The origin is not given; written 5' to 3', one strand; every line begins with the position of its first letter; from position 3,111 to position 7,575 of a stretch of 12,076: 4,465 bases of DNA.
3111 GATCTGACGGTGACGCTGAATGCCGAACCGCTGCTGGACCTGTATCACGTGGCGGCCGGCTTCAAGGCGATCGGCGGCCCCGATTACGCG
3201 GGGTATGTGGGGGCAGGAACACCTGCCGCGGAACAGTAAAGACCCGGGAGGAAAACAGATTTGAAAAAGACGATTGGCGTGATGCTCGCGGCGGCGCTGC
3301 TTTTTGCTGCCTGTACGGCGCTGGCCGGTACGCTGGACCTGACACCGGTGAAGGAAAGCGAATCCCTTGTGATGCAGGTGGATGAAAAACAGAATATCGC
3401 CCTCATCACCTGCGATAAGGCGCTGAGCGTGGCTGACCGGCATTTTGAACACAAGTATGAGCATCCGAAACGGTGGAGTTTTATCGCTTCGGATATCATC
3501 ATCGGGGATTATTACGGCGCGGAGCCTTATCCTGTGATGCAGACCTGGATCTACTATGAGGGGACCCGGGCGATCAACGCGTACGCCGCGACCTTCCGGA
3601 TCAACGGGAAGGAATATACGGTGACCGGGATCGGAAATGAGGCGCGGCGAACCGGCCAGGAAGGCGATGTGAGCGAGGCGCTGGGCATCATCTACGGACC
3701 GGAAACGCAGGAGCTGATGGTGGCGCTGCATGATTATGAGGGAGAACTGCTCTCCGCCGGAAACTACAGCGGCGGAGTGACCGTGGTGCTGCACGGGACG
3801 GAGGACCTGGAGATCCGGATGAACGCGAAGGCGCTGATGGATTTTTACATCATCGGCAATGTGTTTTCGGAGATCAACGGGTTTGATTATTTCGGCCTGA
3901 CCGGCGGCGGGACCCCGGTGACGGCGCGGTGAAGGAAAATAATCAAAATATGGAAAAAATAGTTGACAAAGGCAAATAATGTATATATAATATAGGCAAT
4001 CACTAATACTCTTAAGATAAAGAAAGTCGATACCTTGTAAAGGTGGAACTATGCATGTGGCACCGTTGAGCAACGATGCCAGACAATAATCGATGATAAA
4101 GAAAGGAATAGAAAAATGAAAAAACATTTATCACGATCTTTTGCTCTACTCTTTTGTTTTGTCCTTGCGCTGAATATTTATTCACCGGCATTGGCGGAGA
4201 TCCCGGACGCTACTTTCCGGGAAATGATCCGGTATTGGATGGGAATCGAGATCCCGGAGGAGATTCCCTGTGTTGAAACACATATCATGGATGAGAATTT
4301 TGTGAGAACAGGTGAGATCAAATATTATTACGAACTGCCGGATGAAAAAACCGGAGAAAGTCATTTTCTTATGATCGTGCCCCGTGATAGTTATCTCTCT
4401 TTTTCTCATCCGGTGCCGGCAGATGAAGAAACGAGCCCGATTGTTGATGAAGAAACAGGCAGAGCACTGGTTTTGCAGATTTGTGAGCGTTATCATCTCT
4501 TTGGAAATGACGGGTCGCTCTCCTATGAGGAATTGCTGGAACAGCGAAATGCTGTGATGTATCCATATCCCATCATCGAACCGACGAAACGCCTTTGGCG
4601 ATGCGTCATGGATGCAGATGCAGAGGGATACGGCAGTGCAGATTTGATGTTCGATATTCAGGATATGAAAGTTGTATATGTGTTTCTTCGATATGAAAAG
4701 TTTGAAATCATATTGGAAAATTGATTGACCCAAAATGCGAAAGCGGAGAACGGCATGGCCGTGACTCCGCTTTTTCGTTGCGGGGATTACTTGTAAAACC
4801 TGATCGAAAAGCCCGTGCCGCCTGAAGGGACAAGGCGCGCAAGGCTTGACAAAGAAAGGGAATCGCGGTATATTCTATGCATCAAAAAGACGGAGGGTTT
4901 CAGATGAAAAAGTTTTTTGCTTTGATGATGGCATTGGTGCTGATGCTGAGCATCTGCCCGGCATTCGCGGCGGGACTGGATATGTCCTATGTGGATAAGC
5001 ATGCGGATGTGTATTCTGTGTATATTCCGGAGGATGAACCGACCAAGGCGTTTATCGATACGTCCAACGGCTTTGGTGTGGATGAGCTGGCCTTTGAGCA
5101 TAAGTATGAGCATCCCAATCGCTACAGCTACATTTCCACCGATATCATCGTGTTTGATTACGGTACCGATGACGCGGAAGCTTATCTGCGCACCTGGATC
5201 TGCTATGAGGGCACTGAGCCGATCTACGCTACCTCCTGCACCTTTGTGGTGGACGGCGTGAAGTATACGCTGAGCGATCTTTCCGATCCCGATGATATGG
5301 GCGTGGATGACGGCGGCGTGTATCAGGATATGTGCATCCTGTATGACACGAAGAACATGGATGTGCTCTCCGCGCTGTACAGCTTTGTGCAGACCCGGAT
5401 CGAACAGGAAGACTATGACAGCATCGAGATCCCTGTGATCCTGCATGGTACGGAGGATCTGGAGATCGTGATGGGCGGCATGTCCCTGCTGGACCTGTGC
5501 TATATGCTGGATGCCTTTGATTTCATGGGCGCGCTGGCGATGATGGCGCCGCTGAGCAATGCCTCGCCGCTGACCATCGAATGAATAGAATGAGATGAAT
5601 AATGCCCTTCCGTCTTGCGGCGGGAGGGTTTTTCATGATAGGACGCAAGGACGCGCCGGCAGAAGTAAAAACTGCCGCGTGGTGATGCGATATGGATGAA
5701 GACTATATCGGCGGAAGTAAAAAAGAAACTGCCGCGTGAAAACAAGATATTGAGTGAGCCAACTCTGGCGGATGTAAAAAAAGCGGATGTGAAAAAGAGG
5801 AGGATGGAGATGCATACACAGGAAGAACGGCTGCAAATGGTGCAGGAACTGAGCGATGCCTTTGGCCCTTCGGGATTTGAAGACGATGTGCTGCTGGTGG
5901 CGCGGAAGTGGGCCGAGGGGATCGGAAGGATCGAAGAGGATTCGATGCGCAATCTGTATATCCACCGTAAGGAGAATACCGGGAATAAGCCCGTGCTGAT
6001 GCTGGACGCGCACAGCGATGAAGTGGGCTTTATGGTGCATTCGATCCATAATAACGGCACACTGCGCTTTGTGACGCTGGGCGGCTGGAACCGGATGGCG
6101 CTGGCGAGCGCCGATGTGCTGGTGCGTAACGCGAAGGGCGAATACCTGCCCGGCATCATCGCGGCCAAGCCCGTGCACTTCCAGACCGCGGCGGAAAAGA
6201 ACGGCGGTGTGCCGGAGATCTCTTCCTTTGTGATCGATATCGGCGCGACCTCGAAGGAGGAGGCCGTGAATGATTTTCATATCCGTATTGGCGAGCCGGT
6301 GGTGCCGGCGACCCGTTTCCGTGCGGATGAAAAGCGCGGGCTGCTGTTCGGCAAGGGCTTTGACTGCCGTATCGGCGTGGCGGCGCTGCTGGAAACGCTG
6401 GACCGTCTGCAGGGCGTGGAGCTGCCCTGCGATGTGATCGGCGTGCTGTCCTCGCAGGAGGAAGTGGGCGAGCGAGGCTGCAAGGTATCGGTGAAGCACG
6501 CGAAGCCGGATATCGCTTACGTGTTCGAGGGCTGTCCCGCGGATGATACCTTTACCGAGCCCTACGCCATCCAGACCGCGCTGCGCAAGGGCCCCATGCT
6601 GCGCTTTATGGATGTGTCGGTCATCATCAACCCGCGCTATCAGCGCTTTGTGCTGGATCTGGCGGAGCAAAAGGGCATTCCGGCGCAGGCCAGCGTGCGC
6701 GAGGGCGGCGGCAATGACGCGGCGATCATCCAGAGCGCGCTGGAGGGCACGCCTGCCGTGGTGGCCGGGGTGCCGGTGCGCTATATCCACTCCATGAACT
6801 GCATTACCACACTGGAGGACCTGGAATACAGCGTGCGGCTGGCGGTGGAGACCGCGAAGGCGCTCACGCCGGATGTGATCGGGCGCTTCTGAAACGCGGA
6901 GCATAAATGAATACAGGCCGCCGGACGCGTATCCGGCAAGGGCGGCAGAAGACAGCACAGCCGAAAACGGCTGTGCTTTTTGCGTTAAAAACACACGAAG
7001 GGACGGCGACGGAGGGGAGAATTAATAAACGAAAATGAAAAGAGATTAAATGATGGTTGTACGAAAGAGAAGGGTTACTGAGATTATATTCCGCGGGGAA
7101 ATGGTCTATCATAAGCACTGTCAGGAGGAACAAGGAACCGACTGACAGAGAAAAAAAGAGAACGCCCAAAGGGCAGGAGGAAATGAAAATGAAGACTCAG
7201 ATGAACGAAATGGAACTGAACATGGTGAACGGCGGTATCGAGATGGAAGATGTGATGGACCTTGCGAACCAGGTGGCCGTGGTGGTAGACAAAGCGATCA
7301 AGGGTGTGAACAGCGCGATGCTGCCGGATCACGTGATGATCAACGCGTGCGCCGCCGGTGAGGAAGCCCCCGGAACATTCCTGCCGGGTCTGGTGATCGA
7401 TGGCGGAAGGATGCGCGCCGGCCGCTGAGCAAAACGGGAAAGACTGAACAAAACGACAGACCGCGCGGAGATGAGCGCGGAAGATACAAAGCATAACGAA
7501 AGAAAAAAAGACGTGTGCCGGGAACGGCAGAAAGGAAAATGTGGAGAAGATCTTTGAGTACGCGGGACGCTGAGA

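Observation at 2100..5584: Tandem family of three secreted paralogs with an unnamed domain, one copy fused to a TlpA-type thioredoxin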

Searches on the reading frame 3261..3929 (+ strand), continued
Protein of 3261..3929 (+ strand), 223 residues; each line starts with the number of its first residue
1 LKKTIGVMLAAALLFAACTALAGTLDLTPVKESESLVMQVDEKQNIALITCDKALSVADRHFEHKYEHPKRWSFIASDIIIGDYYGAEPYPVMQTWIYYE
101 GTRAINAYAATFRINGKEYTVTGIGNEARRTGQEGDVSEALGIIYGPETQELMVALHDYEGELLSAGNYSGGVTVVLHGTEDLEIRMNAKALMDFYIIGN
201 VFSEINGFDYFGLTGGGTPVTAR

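Call 49: search_protein_families(library=pfam, alignment_id=A3, max_evalue=1)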
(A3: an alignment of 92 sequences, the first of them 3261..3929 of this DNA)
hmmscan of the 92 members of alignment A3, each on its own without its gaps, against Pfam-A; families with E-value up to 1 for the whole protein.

A. member 1, window:3261-3929:+ (223 aa): 0 families

B. families by the number of members that match (of 92 scanned): 30 families (the first 25 are shown)
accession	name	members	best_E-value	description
PF08139.17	LPAM_1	8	0.0077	Prokaryotic membrane lipoprotein lipid attachment site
PF17354.8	DUF5382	2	0.018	Family of unknown function (DUF5382) central domain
PF10274.15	ParcG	1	0.001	Parkin co-regulated protein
PF09062.15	Endonuc_subdom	1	0.0043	PI-PfuI Endonuclease subdomain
PF24382.1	DUF7538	1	0.009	Family of unknown function (DUF7538)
PF24662.1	DUF7650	1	0.011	Domain of unknown function (DUF7650)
PF23059.1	CUB_M02D8_5_6th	1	0.021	M02D8_5-like, sixth CUB domain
PF25784.1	BigA_N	1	0.028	BigA and YdbA N-terminal beta barrel domain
PF07202.18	Tcp10_C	1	0.041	T-complex protein 10 C-terminus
PF11774.14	Lsr2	1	0.041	Lsr2 dimerization domain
PF00878.24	CIMR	1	0.048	Cation-independent mannose-6-phosphate receptor repeat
PF19744.4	DUF6232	1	0.059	Family of unknown function (DUF6232)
PF02362.26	B3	1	0.062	B3 DNA binding domain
PF23694.1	YmiC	1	0.078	YmiC-like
PF07271.16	Cytadhesin_P30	1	0.085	Cytadhesin P30/P32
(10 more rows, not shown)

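Call 52: find_encoding_contigs(protein=P0150, flank=10000)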
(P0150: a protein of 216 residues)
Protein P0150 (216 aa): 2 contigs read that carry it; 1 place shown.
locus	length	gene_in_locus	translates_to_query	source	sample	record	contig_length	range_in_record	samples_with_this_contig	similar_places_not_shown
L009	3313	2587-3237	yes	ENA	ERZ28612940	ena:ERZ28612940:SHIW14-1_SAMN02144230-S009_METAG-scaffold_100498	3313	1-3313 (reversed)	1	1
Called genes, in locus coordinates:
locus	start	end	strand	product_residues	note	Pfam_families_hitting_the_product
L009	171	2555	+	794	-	-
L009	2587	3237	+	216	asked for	-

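Call 53: find_encoding_contigs(protein=P0169, flank=10000)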
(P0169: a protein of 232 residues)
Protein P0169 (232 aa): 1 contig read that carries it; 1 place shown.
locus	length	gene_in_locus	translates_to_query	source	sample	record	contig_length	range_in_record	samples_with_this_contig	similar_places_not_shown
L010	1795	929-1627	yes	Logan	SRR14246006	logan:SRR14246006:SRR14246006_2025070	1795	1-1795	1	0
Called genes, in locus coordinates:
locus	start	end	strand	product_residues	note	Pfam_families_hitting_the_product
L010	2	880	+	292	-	?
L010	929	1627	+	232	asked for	-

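Call 54: predict_structure(alignment_id=A3)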
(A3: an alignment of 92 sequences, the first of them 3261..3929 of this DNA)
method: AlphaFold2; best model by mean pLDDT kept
length: 223 residues; sequences in the alignment: 92
mean_pLDDT: 95.4   pTM: 0.87
mean pLDDT of the five models: 95.4, 95.3, 95.4, 94.7, 94.7
residues with pLDDT >= 90: 205; 70-90: 13; 50-70: 5; < 50: 0
segments of 3 or more residues with pLDDT < 50: none
pLDDT, mean of each block of 10 residues (from residue 1): 90 82 83 97 98 98 98 99 95 98 98 98 97 96 98 97 92 98 98 98 96 93 98
secondary structure, 60 per line:
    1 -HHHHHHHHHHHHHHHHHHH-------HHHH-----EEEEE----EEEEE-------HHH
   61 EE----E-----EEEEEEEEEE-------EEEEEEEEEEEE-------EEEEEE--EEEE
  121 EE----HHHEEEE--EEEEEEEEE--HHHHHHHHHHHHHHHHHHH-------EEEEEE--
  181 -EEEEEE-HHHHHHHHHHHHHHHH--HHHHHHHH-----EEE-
elements in order: H2-20 H28-31 E37-41 E46-50 E73-82 E90-101 E109-114 E117-122 E130-133 E136-144 H147-165 E173-178 E182-187 H189-204 H207-214 E220-222
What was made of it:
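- The model has pLDDT 95.4 and pTM 0.87 (call 54).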

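Call 55: fold_search(model_id=the predicted structure, library=viral)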
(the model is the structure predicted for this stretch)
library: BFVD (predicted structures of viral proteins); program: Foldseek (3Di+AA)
matches with E <= 10: 451; with E <= 0.001: 0
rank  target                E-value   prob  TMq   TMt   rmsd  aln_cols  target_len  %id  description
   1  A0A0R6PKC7            1.6e-02  0.97  0.38  0.28   6.2       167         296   16  (no name in the UniProt tables at hand)
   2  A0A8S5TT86            3.3e-02  0.98  0.29  0.39   5.0        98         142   14  Uncharacterized protein [Siphoviridae sp. ctzm5103]
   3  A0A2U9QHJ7            1.3e-01  0.12  0.18  0.14  13.3       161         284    6  Uncharacterized protein [Sea otter poxvirus]
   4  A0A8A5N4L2            1.4e-01  0.35  0.30  0.30   9.8       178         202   11  (no name in the UniProt tables at hand)
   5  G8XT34                1.4e-01  0.28  0.25  0.20   8.8       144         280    8  Membrane protein S13 [Saimiriine betaherpesvirus 4]
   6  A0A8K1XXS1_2          1.4e-01  0.21  0.26  0.06  14.3       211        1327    8  (no name in the UniProt tables at hand)
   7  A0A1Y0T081            1.4e-01  0.12  0.15  0.14  13.1       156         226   13  Uncharacterized protein [Pseudomonas phage Noxifer]
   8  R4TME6                2.0e-01  0.11  0.18  0.25  21.0       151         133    7  Tail tube protein [Halogranum tailed virus 1]
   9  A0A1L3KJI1            2.0e-01  0.10  0.21  0.06  23.2       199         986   10  (no name in the UniProt tables at hand)
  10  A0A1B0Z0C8            2.3e-01  0.09  0.14  0.20  15.6       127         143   10  (no name in the UniProt tables at hand)
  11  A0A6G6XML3            2.4e-01  0.08  0.14  0.07  13.4       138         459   10  (no name in the UniProt tables at hand)
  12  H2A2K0                2.6e-01  0.06  0.12  0.10  17.3       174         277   13  M05 protein [Murid herpesvirus 1]
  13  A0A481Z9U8            2.7e-01  0.30  0.25  0.32   6.9       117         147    7  CHRD chordin domain protein [Pithovirus LCPAC401]
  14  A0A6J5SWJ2            2.7e-01  0.13  0.15  0.24  12.7       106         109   15  Uncharacterized protein [uncultured Caudovirales phage]
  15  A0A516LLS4            2.9e-01  0.25  0.20  0.26   7.5       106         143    8  (no name in the UniProt tables at hand)
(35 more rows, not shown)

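Call 58: fold_search(model_id=the predicted structure, library=pdb)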
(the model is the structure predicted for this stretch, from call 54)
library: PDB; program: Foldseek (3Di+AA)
matches with E <= 10: 461; with E <= 0.001: 0
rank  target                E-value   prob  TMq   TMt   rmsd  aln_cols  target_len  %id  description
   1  6xzg_AP1              1.3e-01  0.06  0.15  0.07  14.1       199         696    6  Influenza C virus polymerase in complex with chicken ANP32A - Subclass 3 (released 2020-11-25)
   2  6slc_AAA              1.4e-01  0.21  0.20  0.31  11.2       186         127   11  Mutations in SsgB correlate to longitudinal cell division during sporulation of Streptomyces coelicolor (released 2020-08-26)
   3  6rr7_A                2.5e-01  0.08  0.15  0.06  16.9       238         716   12  Influenza A virus (A/NT/60/1968) polymerase Heterotrimer bound to 3'5' vRNA promoter and capped RNA primer (released 2019-09-04)
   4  3fo5_B                3.3e-01  0.03  0.12  0.11  17.4       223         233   11  Human START domain of Acyl-coenzyme A thioesterase 11 (ACOT11) (released 2009-02-24)
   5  2lnj_MODEL_1_A        4.0e-01  0.03  0.13  0.14  15.3       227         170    7  Solution Structure of Cyanobacterial PsbP (CyanoP) from Synechocystis sp. PCC 6803 (released 2012-06-06)
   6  6qpf_A                4.2e-01  0.04  0.13  0.07  13.8       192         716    9  Influenza A virus Polymerase Heterotrimer A/duck/Fujian/01/2002(H5N1) (released 2019-09-04)
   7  8rmp_A                4.7e-01  0.06  0.15  0.06  16.4       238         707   11  Influenza polymerase A/H7N9-4M (ENDO(R) | Core1) (released 2024-09-11)
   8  6t0n_A                4.7e-01  0.05  0.14  0.07  13.2       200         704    8  Bat Influenza A polymerase pre-initiation complex (released 2020-04-15)
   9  7sgz_H                4.9e-01  0.01  0.09  0.08  20.5       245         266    6  Structure of the yeast Rad24-RFC loader bound to DNA and the closed 9-1-1 clamp (released 2022-03-23)
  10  5dhe_A                5.2e-01  0.06  0.11  0.21  12.4        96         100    9  Crystal structure of ChBD3 from Thermococcus kodakarensis KOD1 (released 2016-02-10)
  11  7nis_A                5.2e-01  0.06  0.15  0.09  12.9       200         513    8  1918 H1N1 Viral influenza polymerase heterotrimer with Nb8192 core (released 2021-12-01)
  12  7nik_A                5.2e-01  0.06  0.15  0.09  12.9       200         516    8  1918 H1N1 Viral influenza polymerase heterotrimer with Nb8189 core (released 2021-12-01)
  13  7nha_A                5.2e-01  0.06  0.15  0.07  12.9       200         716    8  1918 H1N1 Viral influenza polymerase heterotrimer - Endonuclease and priming loop ordered (Class2a) (released 2021-12-01)
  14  6szu_A                5.5e-01  0.04  0.14  0.07  13.6       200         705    8  Bat Influenza A polymerase pre-termination complex with pyrophosphate using 44-mer vRNA template with mutated oligo(U) (released 2020-04-15)
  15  6oy4_A                5.9e-01  0.23  0.26  0.41   5.8       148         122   11  Crystal structure of complex between recombinant Der p 2.0103 and Fab fragment of 7A1 (released 2019-08-28)
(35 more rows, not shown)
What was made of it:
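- The best Foldseek PDB hit has E 0.13 and TM <= 0.3 (call 58).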

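Call 76: search_protein_families(library=pfam, proteins=[L003:449-1336:+, L003:1336-2205:+, L003:2376-3263:+, L003:401-1375:-, L007:625-1932:+, L007:2725-3435:-, L007:105-542:+, L010:23-877:+, L009:171-2552:+, L002:8636-9853:+], max_evalue=0.01)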
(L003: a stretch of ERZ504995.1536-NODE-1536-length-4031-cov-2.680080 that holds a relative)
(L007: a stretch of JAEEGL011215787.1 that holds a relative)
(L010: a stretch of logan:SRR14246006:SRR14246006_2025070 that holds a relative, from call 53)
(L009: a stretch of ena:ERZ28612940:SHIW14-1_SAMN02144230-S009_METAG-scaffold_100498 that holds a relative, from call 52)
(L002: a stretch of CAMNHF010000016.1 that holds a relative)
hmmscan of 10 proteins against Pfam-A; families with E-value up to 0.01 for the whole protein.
L003:449-1336:+ (296 aa): 2 families
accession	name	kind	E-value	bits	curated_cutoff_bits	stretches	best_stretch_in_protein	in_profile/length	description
PF01156.24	IU_nuc_hydro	-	2.5e-23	83.6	34.2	1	14-250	1-256/297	Inosine-uridine preferring nucleoside hydrolase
PF07632.16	Sde182_NH-like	-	4.7e-07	30.1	26.8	1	86-145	94-162/268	Cellulose-binding Sde182, nucleoside hydrolase-like domain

L003:1336-2205:+ (290 aa): 0 families

L003:2376-3263:+ (296 aa): 1 family
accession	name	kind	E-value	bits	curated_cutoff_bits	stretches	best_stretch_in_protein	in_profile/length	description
PF19789.6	DUF6273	-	2.7e-24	86.4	23.5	1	131-294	2-171/172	Domain of unknown function (DUF6273)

L003:401-1375:- (324 aa): 0 families

L007:625-1932:+ (436 aa): 1 family
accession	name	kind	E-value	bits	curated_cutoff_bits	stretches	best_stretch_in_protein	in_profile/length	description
PF22244.2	GCE_fung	-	6.1e-36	124.8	27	1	152-347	36-211/231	Glucuronyl esterase, fungi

L007:2725-3435:- (236 aa): 2 families
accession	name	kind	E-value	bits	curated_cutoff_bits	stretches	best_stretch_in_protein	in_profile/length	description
PF00682.25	HMGL-like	-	1.8e-17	64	29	1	8-102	166-258/260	HMGL-like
PF22617.1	HCS_D2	-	0.0094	16.7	27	0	127-169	10-52/82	Homocitrate synthase post-HMGL domain-like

L007:105-542:+ (146 aa): 0 families

L010:23-877:+ (285 aa): 1 family
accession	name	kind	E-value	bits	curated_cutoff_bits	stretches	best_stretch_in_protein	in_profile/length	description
PF02645.21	DegV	-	1.8e-48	165.7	27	1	2-277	11-278/280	Uncharacterised protein, DegV family COG1307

L009:171-2552:+ (794 aa): 0 families

L002:8636-9853:+ (406 aa): 0 families
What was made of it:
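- A DUF6273 protein is also encoded just upstream of a family gene in L003 (call 76).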

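Call 85: find_related_loci(query=A5, collection=viral_contigs, flank=10000)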
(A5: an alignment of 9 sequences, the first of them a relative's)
Query A5 (228 aa) in viral_contigs; peptide patterns used: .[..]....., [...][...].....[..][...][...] (x = any residue, [..] = any of these).
40 stretches matched a pattern, but none encodes a relative of the query by tblastn (E <= 1e-3).

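Call 86: find_related_loci(query=A2, collection=viral_contigs, flank=10000)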
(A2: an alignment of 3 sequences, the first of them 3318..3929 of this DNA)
Query A2 (204 aa) in viral_contigs; peptide patterns used: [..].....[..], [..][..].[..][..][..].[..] (x = any residue, [..] = any of these).
32 stretches matched a pattern, but none encodes a relative of the query by tblastn (E <= 1e-3).
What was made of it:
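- Closest known: DUF6273. Different: The family was not found on viral contigs (calls 85, 86).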

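Call 88: find_encoding_contigs(protein=window:3261-3929:+, flank=10000, max_places=6)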
Protein window:3261-3929:+ (223 aa): 5 contigs read that carry it; 5 places shown.
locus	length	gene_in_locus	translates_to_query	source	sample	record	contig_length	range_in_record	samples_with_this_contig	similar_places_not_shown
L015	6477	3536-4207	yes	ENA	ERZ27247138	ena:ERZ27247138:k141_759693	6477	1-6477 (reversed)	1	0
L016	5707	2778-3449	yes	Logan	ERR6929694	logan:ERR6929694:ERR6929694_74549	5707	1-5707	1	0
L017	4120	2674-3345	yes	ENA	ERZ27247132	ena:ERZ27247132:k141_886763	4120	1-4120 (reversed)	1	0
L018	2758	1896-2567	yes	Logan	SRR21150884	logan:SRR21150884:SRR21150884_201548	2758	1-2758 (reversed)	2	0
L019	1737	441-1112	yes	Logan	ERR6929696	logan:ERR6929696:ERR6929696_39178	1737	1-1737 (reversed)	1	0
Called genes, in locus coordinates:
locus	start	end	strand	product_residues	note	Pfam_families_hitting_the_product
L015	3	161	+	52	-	?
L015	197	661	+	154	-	-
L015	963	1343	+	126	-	-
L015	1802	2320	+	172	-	PF13302:Acetyltransf_3, PF13420:Acetyltransf_4, PF00583:Acetyltransf_1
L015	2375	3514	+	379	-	PF00578:AhpC-TSA, PF08534:Redoxin, PF00085:Thioredoxin, PF13905:Thioredoxin_8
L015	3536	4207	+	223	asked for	-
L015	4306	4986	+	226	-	-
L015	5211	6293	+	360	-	PF05343:Peptidase_M42, PF01546:Peptidase_M20 (weak)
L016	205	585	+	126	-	-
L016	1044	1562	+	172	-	PF13302:Acetyltransf_3, PF13420:Acetyltransf_4, PF00583:Acetyltransf_1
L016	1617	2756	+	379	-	PF00578:AhpC-TSA, PF08534:Redoxin, PF00085:Thioredoxin, PF13905:Thioredoxin_8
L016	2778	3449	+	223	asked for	-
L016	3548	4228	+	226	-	-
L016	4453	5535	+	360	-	PF05343:Peptidase_M42, PF01546:Peptidase_M20 (weak)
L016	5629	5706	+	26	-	?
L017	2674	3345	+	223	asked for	-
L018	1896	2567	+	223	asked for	-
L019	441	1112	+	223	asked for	-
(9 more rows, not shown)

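Call 96: search_protein_families(library=phrogs, proteins=[window:3261-3929:+], max_evalue=0.001)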
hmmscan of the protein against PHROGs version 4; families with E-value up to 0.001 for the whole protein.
window:3261-3929:+ (223 aa): 0 families
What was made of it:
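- Tried and rejected: No family member was found on IMG/VR contigs (calls 85, 86) and there is no PHROG match (call 96).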

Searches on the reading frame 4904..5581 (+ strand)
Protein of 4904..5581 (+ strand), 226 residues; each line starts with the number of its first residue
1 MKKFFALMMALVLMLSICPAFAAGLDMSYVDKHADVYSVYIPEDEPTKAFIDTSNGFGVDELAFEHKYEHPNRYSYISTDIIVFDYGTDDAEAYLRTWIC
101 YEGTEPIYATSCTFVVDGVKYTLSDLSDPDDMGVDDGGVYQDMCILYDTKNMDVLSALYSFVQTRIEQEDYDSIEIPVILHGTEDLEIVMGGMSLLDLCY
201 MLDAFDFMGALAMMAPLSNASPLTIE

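Call 4: search_protein_families(library=pfam, proteins=[window:4904-5581:+], max_evalue=0.1)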
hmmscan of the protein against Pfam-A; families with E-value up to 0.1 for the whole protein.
window:4904-5581:+ (226 aa): 0 families

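Call 8: search_protein_families(library=ncbifam, proteins=[window:4904-5581:+], max_evalue=0.1)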
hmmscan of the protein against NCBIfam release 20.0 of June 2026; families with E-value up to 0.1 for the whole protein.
window:4904-5581:+ (226 aa): 1 family
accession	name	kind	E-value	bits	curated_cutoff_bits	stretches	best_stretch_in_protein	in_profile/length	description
NF009802.0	PRK13286.1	equivalog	0.016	14.1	427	1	40-121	78-158/345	aliphatic amidase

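Call 43: find_encoding_contigs(protein=window:4904-5581:+, flank=10000, max_places=6)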
Protein window:4904-5581:+ (226 aa): no gene with exactly this product is on record in the collection.

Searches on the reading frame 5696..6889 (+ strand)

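Call 4: search_protein_families(library=pfam, proteins=[window:5696-6889:+], max_evalue=0.1)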
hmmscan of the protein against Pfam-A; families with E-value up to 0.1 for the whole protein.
window:5696-6889:+ (398 aa): 2 families
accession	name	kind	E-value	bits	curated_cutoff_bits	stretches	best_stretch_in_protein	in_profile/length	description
PF05343.19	Peptidase_M42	-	9.3e-73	245.3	23.2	1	88-382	4-292/292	M42 glutamyl aminopeptidase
PF01546.33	Peptidase_M20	-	1.3e-06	28.9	24.6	1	202-388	8-205/206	Peptidase family M20/M25/M40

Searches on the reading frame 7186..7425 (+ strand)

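Call 8: search_protein_families(library=ncbifam, proteins=[window:7186-7425:+], max_evalue=0.1)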
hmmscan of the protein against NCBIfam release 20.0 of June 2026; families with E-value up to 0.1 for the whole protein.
window:7186-7425:+ (80 aa): 1 family
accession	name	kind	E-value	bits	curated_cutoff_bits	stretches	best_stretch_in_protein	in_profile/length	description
TIGR03949.1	bact_IIb_cerein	subfamily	0.056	13.2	21.5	1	5-18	3-16/45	class IIb bacteriocin, lactobin A/cerein 7B family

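Call 96: search_protein_families(library=phrogs, proteins=[window:7186-7425:+], max_evalue=0.001)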
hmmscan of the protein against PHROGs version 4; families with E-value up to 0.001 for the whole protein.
window:7186-7425:+ (80 aa): 0 families
